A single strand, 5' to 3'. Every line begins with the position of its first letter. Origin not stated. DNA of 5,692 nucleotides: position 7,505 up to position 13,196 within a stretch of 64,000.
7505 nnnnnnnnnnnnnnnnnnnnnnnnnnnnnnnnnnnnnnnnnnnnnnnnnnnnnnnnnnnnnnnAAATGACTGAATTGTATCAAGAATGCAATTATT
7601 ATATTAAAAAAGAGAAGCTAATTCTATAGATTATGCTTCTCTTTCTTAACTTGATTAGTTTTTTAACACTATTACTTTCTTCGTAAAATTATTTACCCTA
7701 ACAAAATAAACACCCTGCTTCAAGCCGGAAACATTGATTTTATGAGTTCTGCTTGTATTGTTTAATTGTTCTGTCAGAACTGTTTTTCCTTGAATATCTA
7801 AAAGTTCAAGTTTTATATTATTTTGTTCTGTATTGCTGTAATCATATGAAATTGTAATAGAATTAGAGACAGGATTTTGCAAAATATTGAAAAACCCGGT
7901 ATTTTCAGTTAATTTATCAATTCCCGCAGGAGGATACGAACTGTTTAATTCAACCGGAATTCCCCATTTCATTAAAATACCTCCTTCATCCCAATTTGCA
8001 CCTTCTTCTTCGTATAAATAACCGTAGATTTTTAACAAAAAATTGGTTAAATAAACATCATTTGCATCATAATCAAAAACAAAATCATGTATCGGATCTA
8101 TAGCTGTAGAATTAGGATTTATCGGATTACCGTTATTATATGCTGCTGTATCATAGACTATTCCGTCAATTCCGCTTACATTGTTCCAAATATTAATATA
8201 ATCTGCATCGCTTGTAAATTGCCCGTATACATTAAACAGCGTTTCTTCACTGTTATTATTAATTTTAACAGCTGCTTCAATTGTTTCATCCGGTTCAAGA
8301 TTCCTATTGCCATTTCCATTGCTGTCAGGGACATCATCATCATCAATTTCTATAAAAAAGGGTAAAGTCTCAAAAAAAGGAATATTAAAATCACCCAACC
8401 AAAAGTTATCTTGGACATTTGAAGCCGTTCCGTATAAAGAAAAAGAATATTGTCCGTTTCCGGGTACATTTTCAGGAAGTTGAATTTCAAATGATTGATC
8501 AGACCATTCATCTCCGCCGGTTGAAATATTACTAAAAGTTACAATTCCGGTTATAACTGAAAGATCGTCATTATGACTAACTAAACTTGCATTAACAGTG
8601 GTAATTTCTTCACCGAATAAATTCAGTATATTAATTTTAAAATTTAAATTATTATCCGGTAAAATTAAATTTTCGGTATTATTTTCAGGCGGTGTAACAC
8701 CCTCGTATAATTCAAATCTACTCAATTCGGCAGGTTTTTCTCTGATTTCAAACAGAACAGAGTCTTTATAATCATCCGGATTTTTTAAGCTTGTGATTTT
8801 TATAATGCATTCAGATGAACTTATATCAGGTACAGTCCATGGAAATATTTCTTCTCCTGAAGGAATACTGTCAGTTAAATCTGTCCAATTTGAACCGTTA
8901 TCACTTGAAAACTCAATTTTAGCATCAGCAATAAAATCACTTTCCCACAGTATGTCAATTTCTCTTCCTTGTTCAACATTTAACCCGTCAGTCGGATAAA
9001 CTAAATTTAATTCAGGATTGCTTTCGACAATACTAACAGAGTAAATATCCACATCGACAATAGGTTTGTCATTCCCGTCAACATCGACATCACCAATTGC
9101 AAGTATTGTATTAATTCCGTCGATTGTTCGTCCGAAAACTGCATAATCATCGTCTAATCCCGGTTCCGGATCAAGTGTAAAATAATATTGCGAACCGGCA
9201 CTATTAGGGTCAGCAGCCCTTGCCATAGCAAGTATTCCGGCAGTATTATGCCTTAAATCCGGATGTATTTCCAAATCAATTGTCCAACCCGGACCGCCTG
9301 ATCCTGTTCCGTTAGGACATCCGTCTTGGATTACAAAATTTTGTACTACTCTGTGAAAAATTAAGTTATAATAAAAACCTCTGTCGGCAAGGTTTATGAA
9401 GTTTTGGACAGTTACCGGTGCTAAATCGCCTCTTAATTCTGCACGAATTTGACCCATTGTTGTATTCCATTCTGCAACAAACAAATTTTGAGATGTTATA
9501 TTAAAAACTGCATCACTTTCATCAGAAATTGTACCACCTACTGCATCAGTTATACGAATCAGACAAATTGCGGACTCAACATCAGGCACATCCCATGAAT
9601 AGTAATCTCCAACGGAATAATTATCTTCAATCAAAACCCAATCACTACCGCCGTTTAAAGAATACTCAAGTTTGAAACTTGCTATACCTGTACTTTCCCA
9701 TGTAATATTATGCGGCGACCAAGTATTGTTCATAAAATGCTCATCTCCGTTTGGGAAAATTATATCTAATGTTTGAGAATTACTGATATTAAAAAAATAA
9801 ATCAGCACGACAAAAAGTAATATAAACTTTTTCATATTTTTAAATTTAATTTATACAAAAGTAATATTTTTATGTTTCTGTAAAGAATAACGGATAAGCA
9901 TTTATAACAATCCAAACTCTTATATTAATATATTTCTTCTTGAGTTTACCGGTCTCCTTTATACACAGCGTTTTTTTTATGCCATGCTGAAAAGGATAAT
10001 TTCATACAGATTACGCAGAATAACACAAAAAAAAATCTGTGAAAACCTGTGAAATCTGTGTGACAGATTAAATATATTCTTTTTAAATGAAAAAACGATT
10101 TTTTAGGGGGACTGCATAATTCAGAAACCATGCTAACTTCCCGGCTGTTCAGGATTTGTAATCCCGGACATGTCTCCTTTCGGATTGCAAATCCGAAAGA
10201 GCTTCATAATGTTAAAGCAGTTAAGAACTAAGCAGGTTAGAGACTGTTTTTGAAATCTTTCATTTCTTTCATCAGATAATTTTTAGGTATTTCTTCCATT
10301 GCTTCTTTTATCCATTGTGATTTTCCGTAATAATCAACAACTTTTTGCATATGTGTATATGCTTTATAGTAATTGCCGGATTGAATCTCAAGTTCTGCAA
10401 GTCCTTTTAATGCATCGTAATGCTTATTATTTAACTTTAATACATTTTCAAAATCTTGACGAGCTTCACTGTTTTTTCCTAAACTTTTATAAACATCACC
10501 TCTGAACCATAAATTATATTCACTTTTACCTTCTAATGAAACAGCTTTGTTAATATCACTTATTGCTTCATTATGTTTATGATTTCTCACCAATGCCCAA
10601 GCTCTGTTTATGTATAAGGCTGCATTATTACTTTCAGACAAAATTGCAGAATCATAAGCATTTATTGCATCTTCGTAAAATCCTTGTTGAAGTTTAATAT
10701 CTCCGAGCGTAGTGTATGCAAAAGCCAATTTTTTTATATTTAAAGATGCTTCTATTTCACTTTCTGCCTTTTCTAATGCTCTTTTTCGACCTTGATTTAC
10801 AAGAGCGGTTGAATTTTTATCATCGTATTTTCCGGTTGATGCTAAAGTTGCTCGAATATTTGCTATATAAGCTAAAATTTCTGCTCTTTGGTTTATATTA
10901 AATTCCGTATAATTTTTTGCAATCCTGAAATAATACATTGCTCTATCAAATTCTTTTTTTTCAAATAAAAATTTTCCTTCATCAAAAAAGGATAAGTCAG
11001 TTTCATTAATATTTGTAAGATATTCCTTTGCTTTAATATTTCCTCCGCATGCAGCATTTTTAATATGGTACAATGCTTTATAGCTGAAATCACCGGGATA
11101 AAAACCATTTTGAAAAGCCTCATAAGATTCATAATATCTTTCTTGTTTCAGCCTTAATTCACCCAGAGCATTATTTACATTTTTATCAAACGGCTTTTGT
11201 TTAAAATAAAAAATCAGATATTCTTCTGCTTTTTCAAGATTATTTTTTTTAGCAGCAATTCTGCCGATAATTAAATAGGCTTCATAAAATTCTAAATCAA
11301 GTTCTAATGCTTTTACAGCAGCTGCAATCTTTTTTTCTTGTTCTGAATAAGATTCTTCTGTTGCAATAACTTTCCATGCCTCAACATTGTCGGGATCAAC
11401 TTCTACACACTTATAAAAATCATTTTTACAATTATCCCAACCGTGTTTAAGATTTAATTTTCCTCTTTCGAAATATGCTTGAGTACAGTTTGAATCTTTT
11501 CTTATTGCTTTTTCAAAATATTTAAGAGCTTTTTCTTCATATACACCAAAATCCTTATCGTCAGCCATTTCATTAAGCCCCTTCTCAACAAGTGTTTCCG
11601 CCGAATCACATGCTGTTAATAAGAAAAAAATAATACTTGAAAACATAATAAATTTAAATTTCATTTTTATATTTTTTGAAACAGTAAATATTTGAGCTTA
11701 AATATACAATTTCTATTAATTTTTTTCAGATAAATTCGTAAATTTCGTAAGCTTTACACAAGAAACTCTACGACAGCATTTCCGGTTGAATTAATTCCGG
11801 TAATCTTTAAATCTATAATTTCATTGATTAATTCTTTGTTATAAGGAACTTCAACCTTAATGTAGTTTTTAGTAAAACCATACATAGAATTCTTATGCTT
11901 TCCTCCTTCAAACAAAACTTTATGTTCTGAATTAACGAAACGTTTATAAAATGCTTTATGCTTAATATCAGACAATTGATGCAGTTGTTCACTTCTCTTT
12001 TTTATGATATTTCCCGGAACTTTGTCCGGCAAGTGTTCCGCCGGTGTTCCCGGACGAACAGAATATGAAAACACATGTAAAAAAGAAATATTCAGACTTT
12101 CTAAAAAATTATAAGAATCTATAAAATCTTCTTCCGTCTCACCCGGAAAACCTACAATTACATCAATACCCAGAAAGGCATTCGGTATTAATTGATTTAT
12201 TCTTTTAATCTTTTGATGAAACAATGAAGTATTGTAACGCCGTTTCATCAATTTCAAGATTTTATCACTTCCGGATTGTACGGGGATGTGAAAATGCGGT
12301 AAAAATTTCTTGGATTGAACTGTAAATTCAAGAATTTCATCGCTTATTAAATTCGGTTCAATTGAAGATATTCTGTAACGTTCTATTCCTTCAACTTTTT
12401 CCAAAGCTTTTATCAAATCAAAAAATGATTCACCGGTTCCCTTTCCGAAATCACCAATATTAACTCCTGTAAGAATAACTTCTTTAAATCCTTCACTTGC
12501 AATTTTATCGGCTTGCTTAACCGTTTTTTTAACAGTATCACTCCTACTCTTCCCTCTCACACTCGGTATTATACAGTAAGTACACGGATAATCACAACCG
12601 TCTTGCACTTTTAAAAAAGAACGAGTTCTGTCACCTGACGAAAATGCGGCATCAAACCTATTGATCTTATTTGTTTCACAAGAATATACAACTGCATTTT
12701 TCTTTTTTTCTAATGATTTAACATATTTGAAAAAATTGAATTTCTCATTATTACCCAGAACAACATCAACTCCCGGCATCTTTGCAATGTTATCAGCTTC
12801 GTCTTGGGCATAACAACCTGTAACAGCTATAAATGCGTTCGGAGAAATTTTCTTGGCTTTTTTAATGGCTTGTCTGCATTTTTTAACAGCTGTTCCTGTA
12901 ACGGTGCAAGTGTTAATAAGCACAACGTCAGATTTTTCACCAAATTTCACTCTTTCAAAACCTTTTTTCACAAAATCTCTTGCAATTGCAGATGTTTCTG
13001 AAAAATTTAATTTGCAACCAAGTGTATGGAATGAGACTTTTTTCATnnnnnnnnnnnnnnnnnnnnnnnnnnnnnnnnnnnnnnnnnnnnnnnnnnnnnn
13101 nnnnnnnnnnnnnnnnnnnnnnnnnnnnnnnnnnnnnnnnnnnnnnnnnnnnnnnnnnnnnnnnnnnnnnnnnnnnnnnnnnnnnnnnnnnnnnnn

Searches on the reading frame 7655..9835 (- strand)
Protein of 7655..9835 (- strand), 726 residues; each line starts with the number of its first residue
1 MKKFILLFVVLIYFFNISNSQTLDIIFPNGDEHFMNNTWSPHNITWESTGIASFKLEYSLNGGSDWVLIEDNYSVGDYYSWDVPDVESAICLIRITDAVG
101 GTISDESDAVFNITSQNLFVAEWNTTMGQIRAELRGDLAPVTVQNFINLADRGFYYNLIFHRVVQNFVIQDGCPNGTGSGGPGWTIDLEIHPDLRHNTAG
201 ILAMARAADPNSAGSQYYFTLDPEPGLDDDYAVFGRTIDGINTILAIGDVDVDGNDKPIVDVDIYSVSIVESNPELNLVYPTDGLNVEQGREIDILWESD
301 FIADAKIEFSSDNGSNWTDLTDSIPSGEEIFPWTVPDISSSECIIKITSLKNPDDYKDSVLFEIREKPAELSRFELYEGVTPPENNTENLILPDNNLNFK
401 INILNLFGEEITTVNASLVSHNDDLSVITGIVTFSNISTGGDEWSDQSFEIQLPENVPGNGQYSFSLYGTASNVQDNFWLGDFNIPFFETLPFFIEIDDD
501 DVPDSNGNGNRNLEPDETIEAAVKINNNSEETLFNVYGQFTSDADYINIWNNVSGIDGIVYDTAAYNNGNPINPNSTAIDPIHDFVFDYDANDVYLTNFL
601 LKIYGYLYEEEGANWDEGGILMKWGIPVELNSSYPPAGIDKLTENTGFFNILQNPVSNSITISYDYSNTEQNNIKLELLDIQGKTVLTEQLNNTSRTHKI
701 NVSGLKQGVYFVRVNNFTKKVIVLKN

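Call 9: search_protein_families(library=pfam, proteins=[window:7655-9835:-], max_evalue=0.01)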
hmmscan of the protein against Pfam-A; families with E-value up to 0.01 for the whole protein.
window:7655-9835:- (726 aa): 3 families
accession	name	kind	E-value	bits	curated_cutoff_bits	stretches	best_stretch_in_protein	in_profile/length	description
PF00160.26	Pro_isomerase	-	2.7e-40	138.6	21.7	1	124-267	5-157/159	Cyclophilin type peptidyl-prolyl cis-trans isomerase/CLD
PF18962.6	Por_Secre_tail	-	4.5e-12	46.5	27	1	654-723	4-75/75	Secretion system C-terminal sorting domain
PF00754.31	F5_F8_type_C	-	0.00031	21.3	28.2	0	292-322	49-82/127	F5/8 type C domain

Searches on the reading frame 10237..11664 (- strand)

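Call 9: search_protein_families(library=pfam, proteins=[window:10237-11664:-], max_evalue=0.01)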
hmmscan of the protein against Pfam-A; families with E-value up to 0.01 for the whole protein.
window:10237-11664:- (475 aa): 15 families
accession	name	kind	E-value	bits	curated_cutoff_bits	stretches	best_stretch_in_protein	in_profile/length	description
PF13432.12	TPR_16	-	1.8e-21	76.7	32.7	2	319-375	2-58/65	Tetratricopeptide repeat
PF07719.23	TPR_2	-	1.2e-17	62.9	27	1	385-415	4-34/34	Tetratricopeptide repeat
PF14559.12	TPR_19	-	1.5e-13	51.3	25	1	396-448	5-57/68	Tetratricopeptide repeat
PF13428.12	TPR_14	-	7.7e-13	48.2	23.5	0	387-425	6-44/44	Tetratricopeptide repeat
PF00515.34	TPR_1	-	1.1e-12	47.7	27.8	1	388-413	7-32/34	Tetratricopeptide repeat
PF13414.12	TPR_11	-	9.1e-12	44.9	26.8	1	321-359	1-39/42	TPR repeat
PF13181.12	TPR_8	-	2.2e-11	43.4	25.7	1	387-415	6-34/34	Tetratricopeptide repeat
PF13431.12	TPR_17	-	4.1e-09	36.4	24.4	0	336-368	1-33/34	Tetratricopeptide repeat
PF13424.12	TPR_12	-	3.1e-08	34.1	30.1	0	314-375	3-72/77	Tetratricopeptide repeat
PF23914.1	TPR_CcmH_CycH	-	1.4e-05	25.4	42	0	395-444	100-149/158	Cytochrome c-type biogenesis protein H TPR domain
PF10516.15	SHNi-TPR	-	2.9e-05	23.9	21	0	317-341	4-28/38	SHNi-TPR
PF13371.12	TPR_9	-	0.00015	22.2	35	0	355-413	3-60/73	Tetratricopeptide repeat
PF09976.15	TPR_21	-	0.00016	21.9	25.5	0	361-414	126-178/193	Tetratricopeptide repeat-like domain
PF12895.13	ANAPC3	-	0.0039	17.9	27.2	1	327-404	2-78/82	Anaphase-promoting complex, cyclosome, subunit 3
PF25064.1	ARM_TT21_5th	-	0.0079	16.9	27.8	0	399-443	18-62/117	TT21 fifth ARM repeats domain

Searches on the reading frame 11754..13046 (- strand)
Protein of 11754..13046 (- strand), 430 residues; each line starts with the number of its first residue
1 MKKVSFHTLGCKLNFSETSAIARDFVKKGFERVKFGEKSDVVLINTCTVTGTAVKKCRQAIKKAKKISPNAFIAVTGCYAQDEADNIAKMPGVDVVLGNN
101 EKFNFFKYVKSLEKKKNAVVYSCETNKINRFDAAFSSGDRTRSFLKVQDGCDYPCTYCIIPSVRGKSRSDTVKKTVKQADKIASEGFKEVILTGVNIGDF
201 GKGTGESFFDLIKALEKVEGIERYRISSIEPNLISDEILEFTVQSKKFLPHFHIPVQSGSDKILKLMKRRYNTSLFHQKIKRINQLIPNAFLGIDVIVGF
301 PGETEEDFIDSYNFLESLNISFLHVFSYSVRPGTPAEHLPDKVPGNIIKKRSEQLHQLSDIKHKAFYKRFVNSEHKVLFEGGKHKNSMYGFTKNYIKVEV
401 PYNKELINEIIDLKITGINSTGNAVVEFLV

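Call 9: search_protein_families(library=pfam, proteins=[window:11754-13046:-], max_evalue=0.01)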
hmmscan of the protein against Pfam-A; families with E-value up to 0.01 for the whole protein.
window:11754-13046:- (430 aa): 3 families
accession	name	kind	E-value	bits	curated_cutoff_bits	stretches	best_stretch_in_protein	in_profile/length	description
PF00919.26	UPF0004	-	5.9e-26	90.8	27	1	3-98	1-98/98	Uncharacterized protein family UPF0004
PF04055.27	Radical_SAM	-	1.3e-23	84.4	29.5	1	146-315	2-166/166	Radical SAM superfamily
PF02310.24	B12-binding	-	0.0048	17.2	32.1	0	37-101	50-114/121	B12 binding domain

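Call 20: find_encoding_contigs(protein=window:11754-13046:-, flank=6000, max_places=10)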
Protein window:11754-13046:- (430 aa): no gene with exactly this product is on record in the collection.

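Call 82: search_protein_families(library=ncbifam, proteins=[window:11754-13046:-], max_evalue=0.001)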
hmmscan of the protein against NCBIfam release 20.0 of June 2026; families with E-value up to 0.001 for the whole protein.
window:11754-13046:- (430 aa): 23 families
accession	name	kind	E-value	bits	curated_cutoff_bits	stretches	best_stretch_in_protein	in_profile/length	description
TIGR01579.1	MiaB-like-C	equivalog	5.8e-131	437.6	357.05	1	6-415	1-416/416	tRNA (N(6)-L-threonylcarbamoyladenosine(37)-C(2))-methylthiotransferase MtaB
TIGR00089.1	TIGR00089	subfamily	1.2e-126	423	251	1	3-421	1-425/429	MiaB/RimO family radical SAM methylthiotransferase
TIGR01574.1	miaB-methiolase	equivalog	7.3e-91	305.4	355.3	1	5-419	3-428/437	tRNA (N6-isopentenyl adenosine(37)-C2)-methylthiotransferase MiaB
TIGR01125.1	TIGR01125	equivalog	3.3e-75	253.8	356.95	1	3-388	1-386/432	30S ribosomal protein S12 methylthiotransferase RimO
TIGR01578.1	MiaB-like-B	hypoth_equivalog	1.5e-63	215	314.7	1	3-420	1-413/421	tRNA (N(6)-L-threonylcarbamoyladenosine(37)-C(2))-methylthiotransferase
NF010916.0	PRK14336.1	equivalog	4.8e-57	193.6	606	2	144-416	127-401/418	tRNA (N6-isopentenyl adenosine(37)-C2)-methylthiotransferase MiaB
TIGR04013.1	B12_SAM_MJ_1487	hypoth_equivalog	1.1e-22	80.5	251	1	30-357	35-371/382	TIGR04013 family B12-binding domain/radical SAM domain-containing protein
TIGR04014.1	B12_SAM_MJ_0865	equivalog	5.3e-19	68.3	360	1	144-338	162-356/434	methyl-coenzyme M reductase glutamine C-methyltransferase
TIGR04479.1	bcpD_PhpK_rSAM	subfamily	5.6e-13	48.1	600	1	146-335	245-426/504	PhpK family radical SAM P-methyltransferase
NF033712.0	B12_rSAM_KedN5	subfamily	4.6e-09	35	700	1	146-334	199-385/624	KedN5 family methylcobalamin-dependent radical SAM C-methyltransferase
TIGR00510.1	lipA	equivalog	2.6e-07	30.2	310.25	1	115-332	39-247/302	lipoyl synthase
TIGR04072.2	rSAM_ladder_B12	equivalog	4.2e-07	28.9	360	1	145-327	183-358/443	lipid biosynthesis B12-binding/radical SAM protein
NF004019.1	PRK05481.1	subfamily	9.2e-07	28.4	203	1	119-332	27-230/286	lipoyl synthase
NF038361.1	rSAM_Sden_1168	equivalog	2.1e-06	26.6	575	1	129-334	267-467/560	Sden_1168 family B12-binding radical SAM P-methyltransferase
NF009544.0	PRK12928.1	subfamily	2.3e-05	23.8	210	1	107-332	35-250/300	lipoyl synthase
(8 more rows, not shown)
